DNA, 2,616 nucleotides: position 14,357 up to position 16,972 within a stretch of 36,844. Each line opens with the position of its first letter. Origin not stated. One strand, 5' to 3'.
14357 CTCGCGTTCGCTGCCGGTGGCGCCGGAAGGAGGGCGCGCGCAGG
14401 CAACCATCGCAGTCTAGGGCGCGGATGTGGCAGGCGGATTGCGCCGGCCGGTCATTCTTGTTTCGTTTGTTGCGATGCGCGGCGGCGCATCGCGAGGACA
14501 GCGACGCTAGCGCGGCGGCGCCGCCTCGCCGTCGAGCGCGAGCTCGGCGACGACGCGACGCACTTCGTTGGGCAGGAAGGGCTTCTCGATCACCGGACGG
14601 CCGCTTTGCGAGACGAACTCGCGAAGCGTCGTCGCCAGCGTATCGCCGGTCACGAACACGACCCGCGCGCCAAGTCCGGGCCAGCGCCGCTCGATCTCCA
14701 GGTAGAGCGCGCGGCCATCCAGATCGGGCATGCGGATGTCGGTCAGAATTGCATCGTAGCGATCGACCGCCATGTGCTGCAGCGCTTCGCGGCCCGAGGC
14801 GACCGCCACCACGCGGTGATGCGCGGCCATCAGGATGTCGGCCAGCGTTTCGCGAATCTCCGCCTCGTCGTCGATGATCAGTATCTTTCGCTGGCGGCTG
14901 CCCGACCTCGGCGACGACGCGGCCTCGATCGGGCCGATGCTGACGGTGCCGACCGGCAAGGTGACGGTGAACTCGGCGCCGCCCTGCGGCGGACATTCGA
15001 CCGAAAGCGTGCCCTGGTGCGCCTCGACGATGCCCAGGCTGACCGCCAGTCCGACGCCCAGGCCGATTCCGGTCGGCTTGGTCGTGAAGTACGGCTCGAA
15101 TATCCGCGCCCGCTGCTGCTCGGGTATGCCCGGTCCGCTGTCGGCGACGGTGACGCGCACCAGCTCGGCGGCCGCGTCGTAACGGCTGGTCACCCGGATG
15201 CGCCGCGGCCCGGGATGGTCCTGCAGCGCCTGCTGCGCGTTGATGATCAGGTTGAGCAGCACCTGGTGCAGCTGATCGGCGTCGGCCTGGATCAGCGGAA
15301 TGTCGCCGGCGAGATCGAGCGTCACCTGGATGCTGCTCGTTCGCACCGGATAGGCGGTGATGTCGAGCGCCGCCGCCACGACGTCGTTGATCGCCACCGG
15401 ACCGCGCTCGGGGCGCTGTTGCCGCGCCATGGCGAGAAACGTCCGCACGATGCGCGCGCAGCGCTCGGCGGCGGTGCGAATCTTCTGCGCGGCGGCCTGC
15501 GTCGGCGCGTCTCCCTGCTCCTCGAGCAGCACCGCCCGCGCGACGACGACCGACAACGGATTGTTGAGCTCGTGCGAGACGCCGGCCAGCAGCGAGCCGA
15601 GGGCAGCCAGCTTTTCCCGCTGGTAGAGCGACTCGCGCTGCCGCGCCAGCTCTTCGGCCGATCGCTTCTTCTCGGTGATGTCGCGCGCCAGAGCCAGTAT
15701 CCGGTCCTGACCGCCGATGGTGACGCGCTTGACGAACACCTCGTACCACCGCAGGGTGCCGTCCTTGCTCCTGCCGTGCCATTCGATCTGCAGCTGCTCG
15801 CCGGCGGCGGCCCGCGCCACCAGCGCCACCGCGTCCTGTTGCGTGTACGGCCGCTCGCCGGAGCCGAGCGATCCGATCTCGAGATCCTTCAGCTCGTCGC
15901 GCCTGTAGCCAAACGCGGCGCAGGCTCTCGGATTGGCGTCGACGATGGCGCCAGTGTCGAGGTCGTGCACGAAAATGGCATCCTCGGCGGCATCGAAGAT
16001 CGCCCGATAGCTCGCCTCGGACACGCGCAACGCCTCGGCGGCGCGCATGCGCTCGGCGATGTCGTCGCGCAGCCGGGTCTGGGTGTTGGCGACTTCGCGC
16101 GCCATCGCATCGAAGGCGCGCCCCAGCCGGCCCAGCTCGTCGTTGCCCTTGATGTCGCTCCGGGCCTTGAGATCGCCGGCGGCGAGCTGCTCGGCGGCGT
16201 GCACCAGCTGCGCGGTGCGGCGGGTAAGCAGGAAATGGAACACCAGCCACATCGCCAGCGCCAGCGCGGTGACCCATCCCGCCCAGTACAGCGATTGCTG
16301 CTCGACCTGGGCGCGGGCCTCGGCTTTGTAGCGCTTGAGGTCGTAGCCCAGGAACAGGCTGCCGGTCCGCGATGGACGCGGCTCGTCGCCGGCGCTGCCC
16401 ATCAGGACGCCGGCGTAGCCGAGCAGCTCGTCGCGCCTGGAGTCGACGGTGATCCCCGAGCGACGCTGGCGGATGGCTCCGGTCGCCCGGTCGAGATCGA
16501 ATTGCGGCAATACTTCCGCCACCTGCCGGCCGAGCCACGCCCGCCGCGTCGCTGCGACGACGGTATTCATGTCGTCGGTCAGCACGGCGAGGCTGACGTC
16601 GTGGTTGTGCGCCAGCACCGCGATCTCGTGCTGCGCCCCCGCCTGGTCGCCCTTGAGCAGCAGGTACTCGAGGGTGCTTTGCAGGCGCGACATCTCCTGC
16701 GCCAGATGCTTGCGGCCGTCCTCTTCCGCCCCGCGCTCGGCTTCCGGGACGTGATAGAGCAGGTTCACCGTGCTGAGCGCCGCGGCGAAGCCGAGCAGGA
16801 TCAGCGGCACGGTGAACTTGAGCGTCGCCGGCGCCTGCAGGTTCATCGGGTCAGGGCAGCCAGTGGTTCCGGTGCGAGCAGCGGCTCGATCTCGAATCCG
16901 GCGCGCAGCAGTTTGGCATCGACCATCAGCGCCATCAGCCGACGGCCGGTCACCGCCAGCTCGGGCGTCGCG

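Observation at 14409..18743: Two outward-facing promoters of identical architecture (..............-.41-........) bracket the RR-SBP-kinase operon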

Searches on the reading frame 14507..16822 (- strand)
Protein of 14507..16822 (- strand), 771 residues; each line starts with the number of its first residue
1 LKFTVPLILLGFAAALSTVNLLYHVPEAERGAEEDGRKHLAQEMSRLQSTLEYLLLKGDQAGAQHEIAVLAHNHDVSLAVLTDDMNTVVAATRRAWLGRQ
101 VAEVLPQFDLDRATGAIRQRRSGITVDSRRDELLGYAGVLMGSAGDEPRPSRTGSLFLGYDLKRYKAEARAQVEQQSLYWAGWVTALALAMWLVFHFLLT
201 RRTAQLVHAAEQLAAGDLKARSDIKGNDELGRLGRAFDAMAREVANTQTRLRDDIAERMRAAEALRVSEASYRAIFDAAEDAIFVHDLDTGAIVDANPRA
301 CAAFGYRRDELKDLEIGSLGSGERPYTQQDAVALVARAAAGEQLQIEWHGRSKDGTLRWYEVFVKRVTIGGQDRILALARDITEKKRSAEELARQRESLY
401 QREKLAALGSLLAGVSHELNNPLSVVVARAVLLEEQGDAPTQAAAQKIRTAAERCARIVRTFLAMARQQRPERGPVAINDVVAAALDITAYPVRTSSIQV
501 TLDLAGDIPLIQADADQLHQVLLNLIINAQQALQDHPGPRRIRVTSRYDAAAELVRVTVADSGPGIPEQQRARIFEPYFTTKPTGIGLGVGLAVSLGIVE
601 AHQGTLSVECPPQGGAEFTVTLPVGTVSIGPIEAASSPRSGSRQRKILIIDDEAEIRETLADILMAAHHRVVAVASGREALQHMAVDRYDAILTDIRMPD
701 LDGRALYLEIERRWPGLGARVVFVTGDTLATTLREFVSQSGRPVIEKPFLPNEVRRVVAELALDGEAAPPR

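Call 9: search_protein_families(library=pfam, proteins=[window:14507-16822:-], max_evalue=0.01)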
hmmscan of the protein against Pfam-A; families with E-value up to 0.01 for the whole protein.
window:14507-16822:- (771 aa): 9 families
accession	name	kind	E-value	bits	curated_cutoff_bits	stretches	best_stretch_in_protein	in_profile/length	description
PF02518.31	HATPase_c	-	7.6e-24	84.7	26.4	1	514-624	2-109/111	Histidine kinase-, DNA gyrase B-, and HSP90-like ATPase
PF00072.30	Response_reg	-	5.7e-18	65.5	30.2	1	647-757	1-109/111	Response regulator receiver domain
PF00672.30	HAMP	-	2.6e-12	47.3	25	1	199-243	6-50/53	HAMP domain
PF00512.31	HisKA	-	3.5e-11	43.4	26.9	1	408-469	2-64/66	His Kinase A (phospho-acceptor) domain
PF08448.16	PAS_4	-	2.5e-10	41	23.1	1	276-387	1-110/110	PAS fold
PF13426.13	PAS_9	-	3.4e-10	40.6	27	1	281-384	2-103/103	PAS domain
PF13188.13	PAS_8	-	1.4e-09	38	21.8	1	272-317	3-44/65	PAS domain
PF00989.32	PAS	-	3.4e-09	37.1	22.6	1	272-382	3-113/113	PAS fold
PF08447.18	PAS_3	-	0.0058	17.3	25.6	0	294-363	2-71/89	PAS fold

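Call 46: search_protein_families(library=ncbifam, proteins=[window:14507-16822:-], max_evalue=0.001)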
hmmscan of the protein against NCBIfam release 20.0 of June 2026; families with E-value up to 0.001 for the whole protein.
window:14507-16822:- (771 aa): 137 families (the best 25 are shown)
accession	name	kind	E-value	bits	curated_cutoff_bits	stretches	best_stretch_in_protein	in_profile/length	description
NF052574.1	HisKinEspCMyxo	equivalog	5.4e-74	249.7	1200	1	245-759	263-780/785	serine histidine kinase EspC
NF052573.1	HisKinEspAMyxo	equivalog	9.7e-65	219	1400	1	253-762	241-750/755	serine histidine kinase EspA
NF008468.0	PRK11360.1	equivalog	5.5e-61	206.7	646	1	262-625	260-609/616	two-component system sensor histidine kinase AtoS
NF010076.0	PRK13557.1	subfamily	2.9e-50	171.2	631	1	293-765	55-535/540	histidine kinase famiy protein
NF007688.0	PRK10364.1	equivalog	3.9e-49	167.6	479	1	395-625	227-452/460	two-component system sensor histidine kinase ZraS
NF046026.1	HisKinCckACaul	equivalog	7.1e-47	159.9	1000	1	283-726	198-640/678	cell cycle histidine kinase CckA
NF046020.1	HisKinCckABruc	equivalog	7.9e-45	153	1000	1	258-758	334-863/868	cell cycle histidine kinase CckA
TIGR02956.1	TMAO_torS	equivalog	2e-43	148.7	676.5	2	409-760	465-818/967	TMAO reductase system sensor histidine kinase/response regulator TorS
NF008302.0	PRK11091.1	equivalog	7.6e-43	146.7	838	1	204-762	88-643/779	aerobic respiration two-component sensor histidine kinase ArcB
NF010411.0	PRK13837.1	equivalog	3e-42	144.6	647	1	381-708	423-763/828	two-component system VirA-like sensor kinase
NF041777.1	sens_FixL_Rhizob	equivalog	8.4e-42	143.4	850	1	224-626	74-483/485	sensor protein FixL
NF047794.1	HisKinPtgB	equivalog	7.7e-39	133.5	1000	2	377-608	411-639/656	two-component system sensor histidine kinase PgtB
NF047466.1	hybrid_RR_LvrB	exception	2.9e-38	132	500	1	385-624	129-376/377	hybrid histidine kinase/response regulator LvrB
NF038348.1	T2SS_HK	subfamily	9.2e-38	130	450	2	452-624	408-573/574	histidine kinase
NF008543.0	PRK11466.1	equivalog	2.8e-33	114.8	982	1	407-760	443-796/914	TMAO reductase system sensor histidine kinase/response regulator TorS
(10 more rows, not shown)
